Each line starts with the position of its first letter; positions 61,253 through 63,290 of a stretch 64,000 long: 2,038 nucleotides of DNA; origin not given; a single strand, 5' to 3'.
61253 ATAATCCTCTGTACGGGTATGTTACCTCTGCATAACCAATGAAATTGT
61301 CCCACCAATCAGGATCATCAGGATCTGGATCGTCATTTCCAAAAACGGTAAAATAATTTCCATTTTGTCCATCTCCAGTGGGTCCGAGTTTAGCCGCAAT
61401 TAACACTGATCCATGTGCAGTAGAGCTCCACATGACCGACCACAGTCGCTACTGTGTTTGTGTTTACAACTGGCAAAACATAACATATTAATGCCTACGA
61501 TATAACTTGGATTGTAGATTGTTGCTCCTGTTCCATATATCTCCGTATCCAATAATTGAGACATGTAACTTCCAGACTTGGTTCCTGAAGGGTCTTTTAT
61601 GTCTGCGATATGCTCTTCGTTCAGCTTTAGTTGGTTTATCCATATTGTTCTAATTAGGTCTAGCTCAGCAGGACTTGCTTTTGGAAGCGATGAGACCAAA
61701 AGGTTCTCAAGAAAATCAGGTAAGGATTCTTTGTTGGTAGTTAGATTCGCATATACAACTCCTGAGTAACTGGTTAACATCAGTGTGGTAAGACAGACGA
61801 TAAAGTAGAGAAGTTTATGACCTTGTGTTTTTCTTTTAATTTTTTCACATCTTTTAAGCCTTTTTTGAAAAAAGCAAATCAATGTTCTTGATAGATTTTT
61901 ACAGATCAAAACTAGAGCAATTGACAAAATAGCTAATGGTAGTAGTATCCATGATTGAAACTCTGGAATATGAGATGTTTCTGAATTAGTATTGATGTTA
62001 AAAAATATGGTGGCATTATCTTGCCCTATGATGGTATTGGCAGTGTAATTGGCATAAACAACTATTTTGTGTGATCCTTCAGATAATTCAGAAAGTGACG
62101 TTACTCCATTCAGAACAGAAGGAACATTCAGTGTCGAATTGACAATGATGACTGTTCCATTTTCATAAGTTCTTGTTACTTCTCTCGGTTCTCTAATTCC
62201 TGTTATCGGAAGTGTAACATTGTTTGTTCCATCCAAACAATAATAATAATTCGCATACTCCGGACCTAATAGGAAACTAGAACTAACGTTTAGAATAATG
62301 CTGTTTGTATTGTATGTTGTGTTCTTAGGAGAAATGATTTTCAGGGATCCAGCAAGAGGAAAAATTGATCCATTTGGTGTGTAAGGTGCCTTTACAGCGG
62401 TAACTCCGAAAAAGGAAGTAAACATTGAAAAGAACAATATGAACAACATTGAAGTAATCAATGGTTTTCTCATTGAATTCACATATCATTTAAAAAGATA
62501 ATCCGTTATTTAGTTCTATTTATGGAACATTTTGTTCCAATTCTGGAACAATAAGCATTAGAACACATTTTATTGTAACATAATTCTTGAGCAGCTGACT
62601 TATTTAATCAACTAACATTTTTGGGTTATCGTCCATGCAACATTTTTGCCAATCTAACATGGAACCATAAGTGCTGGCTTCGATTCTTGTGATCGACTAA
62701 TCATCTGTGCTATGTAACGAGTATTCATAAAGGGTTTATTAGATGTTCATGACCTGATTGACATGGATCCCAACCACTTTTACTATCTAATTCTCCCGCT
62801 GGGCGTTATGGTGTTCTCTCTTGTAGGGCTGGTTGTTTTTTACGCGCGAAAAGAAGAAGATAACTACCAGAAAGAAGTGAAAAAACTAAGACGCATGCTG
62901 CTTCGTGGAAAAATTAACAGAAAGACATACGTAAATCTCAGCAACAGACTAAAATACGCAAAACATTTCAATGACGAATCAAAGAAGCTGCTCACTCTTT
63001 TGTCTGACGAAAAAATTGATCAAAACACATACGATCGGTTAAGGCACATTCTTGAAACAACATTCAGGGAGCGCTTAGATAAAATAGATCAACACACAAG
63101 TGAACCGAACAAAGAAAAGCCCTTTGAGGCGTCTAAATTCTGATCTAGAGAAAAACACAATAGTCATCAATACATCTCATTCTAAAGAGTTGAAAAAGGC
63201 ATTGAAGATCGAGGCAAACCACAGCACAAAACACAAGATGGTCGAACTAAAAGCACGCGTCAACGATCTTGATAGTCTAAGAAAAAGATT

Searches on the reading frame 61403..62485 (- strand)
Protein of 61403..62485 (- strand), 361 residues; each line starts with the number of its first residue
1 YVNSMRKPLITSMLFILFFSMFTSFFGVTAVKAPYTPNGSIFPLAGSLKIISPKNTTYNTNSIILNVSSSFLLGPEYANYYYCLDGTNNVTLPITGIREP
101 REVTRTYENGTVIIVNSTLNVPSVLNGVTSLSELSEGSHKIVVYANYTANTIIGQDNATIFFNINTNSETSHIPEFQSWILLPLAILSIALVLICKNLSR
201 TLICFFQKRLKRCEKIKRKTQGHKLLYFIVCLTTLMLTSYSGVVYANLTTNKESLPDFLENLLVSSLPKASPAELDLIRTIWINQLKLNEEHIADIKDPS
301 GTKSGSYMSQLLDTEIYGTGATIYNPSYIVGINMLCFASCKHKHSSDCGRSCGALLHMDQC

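Call 58: search_protein_families(library=pfam, proteins=[window:61403-62485:-], max_evalue=0.01)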
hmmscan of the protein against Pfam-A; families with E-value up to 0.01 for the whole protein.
window:61403-62485:- (361 aa): 1 family
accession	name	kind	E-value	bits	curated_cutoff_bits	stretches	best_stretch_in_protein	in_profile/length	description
PF10327.15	7TM_GPCR_Sri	-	0.0066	16.1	23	1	187-261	94-167/303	Serpentine type 7TM GPCR chemoreceptor Sri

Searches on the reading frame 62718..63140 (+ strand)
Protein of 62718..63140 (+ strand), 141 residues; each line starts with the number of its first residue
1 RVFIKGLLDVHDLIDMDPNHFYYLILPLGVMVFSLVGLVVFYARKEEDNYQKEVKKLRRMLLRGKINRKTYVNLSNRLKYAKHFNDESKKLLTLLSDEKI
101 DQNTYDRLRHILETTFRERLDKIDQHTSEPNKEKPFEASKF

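Call 58: search_protein_families(library=pfam, proteins=[window:62718-63140:+], max_evalue=0.01)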
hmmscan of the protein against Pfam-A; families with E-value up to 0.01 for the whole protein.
window:62718-63140:+ (141 aa): 2 families
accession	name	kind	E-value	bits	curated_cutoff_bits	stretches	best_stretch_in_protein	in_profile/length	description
PF05916.17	Sld5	-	0.002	18.7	22.3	1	79-133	22-69/102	GINS complex protein helical bundle domain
PF21850.2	DUF6909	-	0.0096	14.8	27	0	50-128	106-177/535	Family of unknown function (DUF6909)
